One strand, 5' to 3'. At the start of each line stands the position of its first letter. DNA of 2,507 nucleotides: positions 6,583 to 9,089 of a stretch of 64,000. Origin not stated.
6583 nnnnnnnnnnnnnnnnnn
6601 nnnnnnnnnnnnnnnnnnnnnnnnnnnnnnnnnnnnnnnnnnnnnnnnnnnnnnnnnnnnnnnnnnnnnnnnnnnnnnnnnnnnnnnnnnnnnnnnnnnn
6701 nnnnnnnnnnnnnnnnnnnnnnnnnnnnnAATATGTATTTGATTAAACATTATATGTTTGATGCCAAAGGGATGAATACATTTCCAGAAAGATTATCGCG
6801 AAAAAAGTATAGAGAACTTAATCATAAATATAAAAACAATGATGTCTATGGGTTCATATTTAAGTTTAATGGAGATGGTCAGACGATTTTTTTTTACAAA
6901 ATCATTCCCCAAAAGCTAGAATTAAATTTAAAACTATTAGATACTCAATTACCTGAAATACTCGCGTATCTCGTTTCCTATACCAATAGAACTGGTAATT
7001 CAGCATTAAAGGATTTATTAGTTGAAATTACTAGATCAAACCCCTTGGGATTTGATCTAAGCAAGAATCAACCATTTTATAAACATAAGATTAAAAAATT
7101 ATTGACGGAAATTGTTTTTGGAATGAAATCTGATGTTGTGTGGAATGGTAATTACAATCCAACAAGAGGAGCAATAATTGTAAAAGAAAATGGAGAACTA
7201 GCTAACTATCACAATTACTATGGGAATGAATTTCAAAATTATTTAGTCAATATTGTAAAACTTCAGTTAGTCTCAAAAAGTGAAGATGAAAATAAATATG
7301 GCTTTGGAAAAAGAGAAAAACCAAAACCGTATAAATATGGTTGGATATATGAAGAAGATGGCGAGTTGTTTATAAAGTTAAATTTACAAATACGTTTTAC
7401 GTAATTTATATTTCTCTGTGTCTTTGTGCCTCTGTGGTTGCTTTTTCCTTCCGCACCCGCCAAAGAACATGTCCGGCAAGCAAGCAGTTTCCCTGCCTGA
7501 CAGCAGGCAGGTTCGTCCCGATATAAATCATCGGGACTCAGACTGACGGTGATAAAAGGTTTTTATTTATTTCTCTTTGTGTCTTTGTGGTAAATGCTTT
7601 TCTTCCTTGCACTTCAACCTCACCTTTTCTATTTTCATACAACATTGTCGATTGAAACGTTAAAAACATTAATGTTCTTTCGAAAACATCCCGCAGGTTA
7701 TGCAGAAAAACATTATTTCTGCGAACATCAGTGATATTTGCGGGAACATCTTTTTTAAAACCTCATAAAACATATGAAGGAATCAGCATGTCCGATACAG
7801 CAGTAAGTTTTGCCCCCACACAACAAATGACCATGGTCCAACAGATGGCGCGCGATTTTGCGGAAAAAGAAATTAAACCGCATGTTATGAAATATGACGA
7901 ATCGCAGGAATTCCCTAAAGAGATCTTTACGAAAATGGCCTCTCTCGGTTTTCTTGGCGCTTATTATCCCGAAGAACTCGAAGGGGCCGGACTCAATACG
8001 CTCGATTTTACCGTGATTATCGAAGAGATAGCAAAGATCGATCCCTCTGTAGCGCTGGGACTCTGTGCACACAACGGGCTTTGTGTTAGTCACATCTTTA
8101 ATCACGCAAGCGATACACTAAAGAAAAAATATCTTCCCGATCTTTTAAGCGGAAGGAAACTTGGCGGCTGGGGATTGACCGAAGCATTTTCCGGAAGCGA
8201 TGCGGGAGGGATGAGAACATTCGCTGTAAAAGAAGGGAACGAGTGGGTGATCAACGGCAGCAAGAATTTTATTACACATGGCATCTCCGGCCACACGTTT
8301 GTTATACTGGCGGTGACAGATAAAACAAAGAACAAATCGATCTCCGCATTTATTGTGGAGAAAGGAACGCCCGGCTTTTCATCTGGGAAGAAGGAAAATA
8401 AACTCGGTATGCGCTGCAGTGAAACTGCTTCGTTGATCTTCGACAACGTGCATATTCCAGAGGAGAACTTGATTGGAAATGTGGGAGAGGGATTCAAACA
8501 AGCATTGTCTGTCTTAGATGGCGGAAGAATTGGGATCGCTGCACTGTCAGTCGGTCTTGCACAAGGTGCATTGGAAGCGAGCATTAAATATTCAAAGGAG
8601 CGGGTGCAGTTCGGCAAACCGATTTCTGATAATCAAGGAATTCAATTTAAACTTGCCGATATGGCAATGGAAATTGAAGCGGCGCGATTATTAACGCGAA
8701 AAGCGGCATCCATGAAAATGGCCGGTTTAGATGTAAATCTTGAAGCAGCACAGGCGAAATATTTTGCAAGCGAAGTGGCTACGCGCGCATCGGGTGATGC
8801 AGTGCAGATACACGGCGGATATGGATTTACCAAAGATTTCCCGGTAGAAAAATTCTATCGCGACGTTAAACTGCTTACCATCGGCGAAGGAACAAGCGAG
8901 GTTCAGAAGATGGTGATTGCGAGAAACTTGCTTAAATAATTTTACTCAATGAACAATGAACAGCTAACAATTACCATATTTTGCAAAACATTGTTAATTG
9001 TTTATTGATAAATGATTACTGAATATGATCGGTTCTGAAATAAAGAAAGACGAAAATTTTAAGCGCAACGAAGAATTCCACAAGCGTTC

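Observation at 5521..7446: Low-GC islet of about 1.9 kb carrying an HNH nuclease, an unknown partner and a coupled micro-ORF, with no methyltransferase: candidate orphan restriction/defence cassette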

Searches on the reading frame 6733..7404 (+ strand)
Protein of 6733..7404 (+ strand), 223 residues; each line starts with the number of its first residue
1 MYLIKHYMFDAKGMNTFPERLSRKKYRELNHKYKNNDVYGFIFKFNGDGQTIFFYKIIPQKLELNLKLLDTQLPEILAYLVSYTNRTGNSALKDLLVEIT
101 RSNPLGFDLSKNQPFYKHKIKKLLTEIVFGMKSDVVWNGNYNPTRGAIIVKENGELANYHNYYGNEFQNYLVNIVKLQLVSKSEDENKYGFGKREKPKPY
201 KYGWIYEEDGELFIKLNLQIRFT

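Call 3: search_protein_families(library=pfam, proteins=[window:6733-7404:+], max_evalue=1)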
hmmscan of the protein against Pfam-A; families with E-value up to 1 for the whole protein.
window:6733-7404:+ (223 aa): 1 family
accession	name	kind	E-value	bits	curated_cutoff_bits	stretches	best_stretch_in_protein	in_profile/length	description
PF09561.16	RE_HpaII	-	1.4e-42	146.7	25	1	20-222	172-359/359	HpaII restriction endonuclease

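Call 4: search_protein_families(library=padloc, proteins=[window:6733-7404:+], max_evalue=1)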
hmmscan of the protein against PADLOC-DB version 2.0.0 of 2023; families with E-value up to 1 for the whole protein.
window:6733-7404:+ (223 aa): 1 family
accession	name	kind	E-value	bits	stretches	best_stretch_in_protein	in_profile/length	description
PDLC03563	REase_II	-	5.6e-32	109.1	1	43-222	202-364/366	Type II restriction enzyme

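Call 5: search_protein_families(library=ncbifam, proteins=[window:6733-7404:+], max_evalue=1)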
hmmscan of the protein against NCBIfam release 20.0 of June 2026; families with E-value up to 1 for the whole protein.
window:6733-7404:+ (223 aa): 0 families

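Call 10: search_solved_structures(query=window:6733-7404:+, max_evalue=1, show_alignments=2)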
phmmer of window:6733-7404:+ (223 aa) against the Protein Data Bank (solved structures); distinct sequences matched with E-value up to 1: 1.
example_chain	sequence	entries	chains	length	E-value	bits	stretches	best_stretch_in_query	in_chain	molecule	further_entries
3aei_A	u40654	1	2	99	0.79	12.6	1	58-124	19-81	Prefoldin beta subunit 2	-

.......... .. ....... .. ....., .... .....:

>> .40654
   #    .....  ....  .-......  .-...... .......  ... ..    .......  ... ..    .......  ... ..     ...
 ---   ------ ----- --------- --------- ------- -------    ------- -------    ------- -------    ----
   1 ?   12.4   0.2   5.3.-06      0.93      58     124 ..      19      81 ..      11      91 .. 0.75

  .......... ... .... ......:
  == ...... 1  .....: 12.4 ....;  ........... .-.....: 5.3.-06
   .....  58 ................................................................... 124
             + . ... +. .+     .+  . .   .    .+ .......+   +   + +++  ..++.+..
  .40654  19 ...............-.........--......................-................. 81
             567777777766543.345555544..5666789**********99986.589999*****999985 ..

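Call 13: find_homologous_proteins(query=window:6733-7404:+)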
Query window:6733-7404:+ (223 aa): 47 proteins with E <= 0.001 among 175 candidates.
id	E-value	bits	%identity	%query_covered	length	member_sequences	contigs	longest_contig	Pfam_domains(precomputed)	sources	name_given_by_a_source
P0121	3.7e-140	483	100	97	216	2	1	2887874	PF09561.17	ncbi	ncbi:MAG: HpaII family restriction endonuclease [Bacteroidota bacterium]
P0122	3.6e-56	208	60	77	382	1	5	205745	PF09561.17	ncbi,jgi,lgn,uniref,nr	ncbi:MAG: hypothetical protein B7X86_13615 [Sphingobacteriales bacterium 17-39-43]|jgi:hypothetical 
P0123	9.8e-56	207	50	98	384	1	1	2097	PF09561.17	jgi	jgi:HpaII restriction endonuclease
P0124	4.4e-55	205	61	77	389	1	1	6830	PF09561.17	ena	-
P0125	1.0e-54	204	59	77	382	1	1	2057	PF09561.17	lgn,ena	-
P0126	1.3e-54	203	58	78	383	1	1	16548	PF09561.17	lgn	-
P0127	2.3e-54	203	58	77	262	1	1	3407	PF09561.17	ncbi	ncbi:MAG: HpaII family restriction endonuclease [bacterium]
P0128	3.8e-54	202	52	87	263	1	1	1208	PF09561.17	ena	-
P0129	8.5e-54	201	58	77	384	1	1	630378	PF09561.17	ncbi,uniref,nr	ncbi:HpaII family restriction endonuclease [Flavobacterium aquariorum]|uniref:HpaII family restricti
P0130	4.2e-53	198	58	77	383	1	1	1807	PF09561.17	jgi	jgi:hypothetical protein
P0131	1.7e-52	196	57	78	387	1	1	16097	PF09561.17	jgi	-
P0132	3.1e-52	196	58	77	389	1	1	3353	PF09561.17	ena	-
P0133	1.8e-51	193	57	77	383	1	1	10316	PF09561.17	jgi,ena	-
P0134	3.1e-51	192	57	77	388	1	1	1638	PF09561.17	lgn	-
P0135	4.2e-51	192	53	78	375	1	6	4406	PF09561.17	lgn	-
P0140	3.5e-34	136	42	97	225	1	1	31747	PF09561.17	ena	-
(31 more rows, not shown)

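Call 17: find_encoding_contigs(protein=P0140, flank=6000, max_places=3)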
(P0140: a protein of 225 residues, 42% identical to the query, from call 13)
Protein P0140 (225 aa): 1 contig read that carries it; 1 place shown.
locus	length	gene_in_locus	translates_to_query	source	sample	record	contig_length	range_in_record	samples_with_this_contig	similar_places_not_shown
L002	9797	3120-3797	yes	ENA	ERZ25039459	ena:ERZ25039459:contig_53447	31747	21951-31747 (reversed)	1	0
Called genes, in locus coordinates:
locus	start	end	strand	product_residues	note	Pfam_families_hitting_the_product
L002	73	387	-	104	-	-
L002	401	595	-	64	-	-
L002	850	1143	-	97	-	PF04480:DUF559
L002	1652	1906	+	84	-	-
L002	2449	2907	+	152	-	PF13391:HNH_2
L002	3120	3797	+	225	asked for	PF09561:RE_HpaII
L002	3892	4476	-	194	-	PF02525:Flavodoxin_2, PF03358:FMN_red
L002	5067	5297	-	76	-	PF10543:ORF6N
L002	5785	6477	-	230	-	PF01177:Asp_Glu_race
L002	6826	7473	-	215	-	-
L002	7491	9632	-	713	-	PF13620:CarboxypepD_reg, PF13715:CarbopepD_reg_2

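Call 23: find_related_loci(query=A1, collection=genome_contigs, flank=6000)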
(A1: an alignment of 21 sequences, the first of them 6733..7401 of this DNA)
Query A1 (223 aa) in genome_contigs; peptide patterns used: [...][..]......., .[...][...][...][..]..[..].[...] (x = any residue, [..] = any of these).
600 stretches matched a pattern (row limit reached: there are more); 540 encode a relative of the query (tblastn E <= 1e-3); the best 80 are kept; 80 distinct loci.
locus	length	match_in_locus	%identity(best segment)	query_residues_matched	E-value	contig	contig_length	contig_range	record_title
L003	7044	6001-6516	60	52-223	3e-62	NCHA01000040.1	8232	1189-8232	MAG: Sphingobacteriales bacterium 16-39-50 04302015_16_scaffold_1035, whole genome shotgun sequence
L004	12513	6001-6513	58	52-222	1e-59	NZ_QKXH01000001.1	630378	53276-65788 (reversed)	Flavobacterium aquariorum strain IMCC34762 NODE_1_length_630378_cov_99.383220, whole genome shotgun sequence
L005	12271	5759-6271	59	52-222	1e-59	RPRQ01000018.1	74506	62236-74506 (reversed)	MAG: Bacteroidales bacterium isolate metabat2.99 metabat2.99_Contig_985041, whole genome shotgun sequence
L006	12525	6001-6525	55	49-223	8e-59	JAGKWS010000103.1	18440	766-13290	MAG: Chitinophagaceae bacterium isolate C8_D7_6 C8_D7_6_317, whole genome shotgun sequence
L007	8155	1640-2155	55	52-222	2e-55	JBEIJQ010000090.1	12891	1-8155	MAG: Lewinellaceae bacterium isolate Sample-103-S77-bin-22 Sample_103_S77-bin_22-k141_2147975, whole genome shotgun sequ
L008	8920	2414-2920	57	54-222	4e-55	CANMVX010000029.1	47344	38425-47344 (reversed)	MAG: Haliscomenobacteraceae bacterium isolate ZE-Jul18-90 genome assembly, contig: ZE-Jul18-C321, whole genome shotgun s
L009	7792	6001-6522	48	47-222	1e-46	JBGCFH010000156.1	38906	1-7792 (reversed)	MAG: Saprospiraceae bacterium isolate SGMAG-26 contig156, whole genome shotgun sequence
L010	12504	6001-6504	46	42-223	2e-42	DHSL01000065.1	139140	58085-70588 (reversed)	MAG TPA_asm: Bacteroidales bacterium UBA5287 UBA5287_contig_1066, whole genome shotgun sequence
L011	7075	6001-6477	46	49-222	4e-42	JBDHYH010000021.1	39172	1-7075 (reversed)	MAG: Chitinophagaceae bacterium isolate AS-MESO-3CA.304 NODE_4135_length_39172_cov_5.363704, whole genome shotgun sequen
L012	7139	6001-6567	39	20-223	3e-39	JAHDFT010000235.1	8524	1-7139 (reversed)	MAG: Bacteroidetes bacterium isolate MAG-29 RZ_23210, whole genome shotgun sequence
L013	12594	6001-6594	39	6-223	1e-38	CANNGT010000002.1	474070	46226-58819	uncultured Brumimicrobium sp. isolate 4-911.fasta genome assembly, contig: NODE_2, whole genome shotgun sequence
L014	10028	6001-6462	46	54-222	9e-39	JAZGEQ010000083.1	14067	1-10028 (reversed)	MAG: Cellulophaga sp. isolate SCS4bin.25 SCS4bin.25_83, whole genome shotgun sequence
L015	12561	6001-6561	38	21-222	2e-38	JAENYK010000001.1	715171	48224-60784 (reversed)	MAG: Halothermothrix sp. isolate B5_bin.9 B5_bin9_NODE_2_length_715171_cov_84.355038, whole genome shotgun sequence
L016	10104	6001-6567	39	19-222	2e-38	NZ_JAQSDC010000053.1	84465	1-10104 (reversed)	MAG: Methylotenera sp. isolate U-2019 MAG003 NODE_64_length_84465_cov_14.920306, whole genome shotgun sequence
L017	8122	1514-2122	38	8-222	5e-38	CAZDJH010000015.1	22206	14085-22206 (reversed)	MAG TPA_asm: uncultured archaeon isolate SRP141376_co4_317 genome assembly, contig: NODE_4140_length_22206_cov_3.705250,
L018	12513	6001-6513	41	37-222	6e-38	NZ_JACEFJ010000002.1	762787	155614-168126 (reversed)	Pararhodonellum marinum strain SW124 2, whole genome shotgun sequence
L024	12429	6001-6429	44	65-222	8e-38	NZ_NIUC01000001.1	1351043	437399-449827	Algoriphagus formosus strain XAY3209 contig1, whole genome shotgun sequence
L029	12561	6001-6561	37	21-222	6e-37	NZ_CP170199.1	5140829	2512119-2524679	Aquimarina sp. SS2-1 chromosome, complete genome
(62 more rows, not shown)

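Call 54: predict_structure(alignment_id=A3)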
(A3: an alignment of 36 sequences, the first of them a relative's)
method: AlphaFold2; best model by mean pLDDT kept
length: 384 residues; sequences in the alignment: 36
mean_pLDDT: 89.2   pTM: 0.85
mean pLDDT of the five models: 89.2, 88.9, 88.3, 87.6, 85.7
residues with pLDDT >= 90: 258; 70-90: 99; 50-70: 12; < 50: 15
segments of 3 or more residues with pLDDT < 50: 346-360
pLDDT, mean of each block of 10 residues (from residue 1): 89 96 91 88 90 90 94 96 97 92 95 86 80 87 91 87 94 93 92 82 96 96 96 97 96 97 93 93 94 87 88 92 83 93 55 46 85 94 92
secondary structure, 60 per line:
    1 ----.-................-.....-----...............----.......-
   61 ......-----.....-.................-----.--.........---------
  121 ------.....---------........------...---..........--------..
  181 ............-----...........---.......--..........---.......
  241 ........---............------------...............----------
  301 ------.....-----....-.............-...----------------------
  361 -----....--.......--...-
elements in order: H7-22 E24-28 E34-48 E53-59 E61-66 E72-76 H78-94 H103-111 E127-131 E141-148 E155-157 E164-170 H179-192 H198-208 E212-218 H221-230 H234-248 H253-263 H276-290 E307-311 E317-320 H322-334 E336-338 E366-369 E372-378 E381-383

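Call 59: search_protein_families(library=pfam, proteins=[L005:4894-5142:+, L029:4281-4463:+, L024:4304-5359:+, L018:4752-5411:+, L018:6536-7246:+], max_evalue=0.1)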
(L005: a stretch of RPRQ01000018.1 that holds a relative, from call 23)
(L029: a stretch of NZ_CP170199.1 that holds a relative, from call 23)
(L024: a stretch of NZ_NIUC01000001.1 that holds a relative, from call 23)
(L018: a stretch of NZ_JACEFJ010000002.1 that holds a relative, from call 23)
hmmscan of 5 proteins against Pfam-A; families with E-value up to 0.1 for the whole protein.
L005:4894-5142:+ (83 aa): 0 families

L029:4281-4463:+ (61 aa): 0 families

L024:4304-5359:+ (352 aa): 1 family
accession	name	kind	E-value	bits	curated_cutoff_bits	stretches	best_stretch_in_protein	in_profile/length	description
PF01878.24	EVE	-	8.2e-05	23.1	23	1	42-79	37-75/145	EVE domain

L018:4752-5411:+ (220 aa): 0 families

L018:6536-7246:+ (237 aa): 1 family
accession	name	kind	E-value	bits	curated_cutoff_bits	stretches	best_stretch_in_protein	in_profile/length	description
PF13391.12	HNH_2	-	8.2e-10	38.8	21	1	140-191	1-65/66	HNH endonuclease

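Call 81: fold_search(model_id=the predicted structure, library=pdb)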
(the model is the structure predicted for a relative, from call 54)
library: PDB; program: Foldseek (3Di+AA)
matches with E <= 10: 743; with E <= 0.001: 0
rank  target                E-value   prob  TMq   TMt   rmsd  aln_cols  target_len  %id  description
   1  2fkc_A                4.1e-02  0.30  0.19  0.27  17.7       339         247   12  Crystal Form I of Pre-Reactive Complex of Restriction Endonuclease HinP1I with Cognate DNA and Calcium Ion (released 2006-02-21)
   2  1ynm                  5.7e-02  0.35  0.20  0.29  14.8       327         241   11  Crystal structure of restriction endonuclease HinP1I (released 2005-05-03)
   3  8j1c_C                2.8e-01  0.25  0.11  0.13  11.4        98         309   15  Structure of amino acid dehydrogenase in complex with NADP (released 2023-08-16)
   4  8j1c_B                3.0e-01  0.23  0.11  0.13  11.4        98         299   15  Structure of amino acid dehydrogenase in complex with NADP (released 2023-08-16)
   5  9tes_A                3.0e-01  0.11  0.08  0.09  18.2       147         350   14  Crystal structure of beta-TrCP bound by diphosphorylated PDCD4 degron peptide (released 2026-04-08)
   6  8j1c_A                4.2e-01  0.12  0.11  0.13  12.5       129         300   13  Structure of amino acid dehydrogenase in complex with NADP (released 2023-08-16)
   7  9tg7_A                4.7e-01  0.09  0.08  0.09  20.4       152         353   13  Crystal structure of beta-TrCP bound by monophosphorylated WEE1 degron peptide (released 2026-04-08)
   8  9t9w_A                4.9e-01  0.09  0.08  0.09  19.5       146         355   14  Crystal structure of beta-TrCP bound by diphosphorylated I-kappa-B-alpha degron peptide (released 2026-04-08)
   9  8j1g_A                5.2e-01  0.13  0.11  0.13  10.6        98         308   13  Structure of amino acid dehydrogenase in complex with NADPH (released 2023-08-16)
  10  6vbu_2                5.8e-01  0.04  0.13  0.08  26.1       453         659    9  Structure of the bovine BBSome complex (released 2020-01-29)
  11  8j1c_D                6.5e-01  0.10  0.10  0.12  11.6       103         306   14  Structure of amino acid dehydrogenase in complex with NADP (released 2023-08-16)
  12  6wnx_A                6.5e-01  0.08  0.08  0.08  19.9       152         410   15  FBXW11-SKP1 in complex with a pSer33/pSer37 Beta-Catenin peptide (released 2020-05-06)
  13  9t8y_A                6.9e-01  0.08  0.08  0.09  19.5       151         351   12  Crystal structure of beta-TrCP bound by monophosphorylated NRF2 degron peptide. (released 2026-04-08)
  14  6m93_A                6.9e-01  0.08  0.08  0.08  19.8       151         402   14  Monophosphorylated pSer33 b-Catenin peptide, b-TrCP/Skp1, NRX-1933 ternary complex (released 2019-04-03)
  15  9tdz_A                7.3e-01  0.08  0.08  0.09  19.1       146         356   14  Crystal structure of beta-TrCP bound by diphosphorylated claspin degron peptide (released 2026-04-08)
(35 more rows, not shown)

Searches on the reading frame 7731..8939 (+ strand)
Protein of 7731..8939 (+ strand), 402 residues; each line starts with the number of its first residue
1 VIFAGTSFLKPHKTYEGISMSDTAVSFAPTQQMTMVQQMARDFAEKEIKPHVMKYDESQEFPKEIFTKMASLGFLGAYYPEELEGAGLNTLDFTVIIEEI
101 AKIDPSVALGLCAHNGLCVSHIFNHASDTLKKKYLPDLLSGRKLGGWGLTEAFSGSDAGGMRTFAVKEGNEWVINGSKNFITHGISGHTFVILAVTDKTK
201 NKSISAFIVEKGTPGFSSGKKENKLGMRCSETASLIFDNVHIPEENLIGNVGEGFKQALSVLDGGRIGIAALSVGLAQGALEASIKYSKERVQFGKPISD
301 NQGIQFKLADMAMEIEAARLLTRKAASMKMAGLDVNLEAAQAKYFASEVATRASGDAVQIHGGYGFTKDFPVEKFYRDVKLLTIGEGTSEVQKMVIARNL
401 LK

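Call 3: search_protein_families(library=pfam, proteins=[window:7731-8939:+], max_evalue=1)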
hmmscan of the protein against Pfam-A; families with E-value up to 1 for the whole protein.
window:7731-8939:+ (402 aa): 7 families
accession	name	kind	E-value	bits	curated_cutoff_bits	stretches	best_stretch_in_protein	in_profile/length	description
PF00441.29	Acyl-CoA_dh_1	-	4.6e-51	173.4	22.4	1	252-401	1-150/150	Acyl-CoA dehydrogenase, C-terminal domain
PF02771.21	Acyl-CoA_dh_N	-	5.7e-34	117.3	22.9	1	31-141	2-112/113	Acyl-CoA dehydrogenase, N-terminal domain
PF08028.16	Acyl-CoA_dh_2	-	1.2e-23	84.4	22.7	1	267-384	1-128/134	Acyl-CoA dehydrogenase, C-terminal domain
PF02770.24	Acyl-CoA_dh_M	-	1.3e-21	77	33.3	1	148-240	3-97/97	Acyl-CoA dehydrogenase, middle domain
PF22924.1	ACOX_C_alpha1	-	0.0014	18.9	27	1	305-401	69-169/169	Acyl-CoA oxidase, C-alpha1 domain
PF21343.2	ACAD9-ACADV_C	-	0.014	16.1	27.8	1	292-357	26-92/120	ACAD9/ACADV, C-terminal domain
PF11794.13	HpaB_N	-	0.024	14.7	35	1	173-247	179-268/270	4-hydroxyphenylacetate 3-hydroxylase N terminal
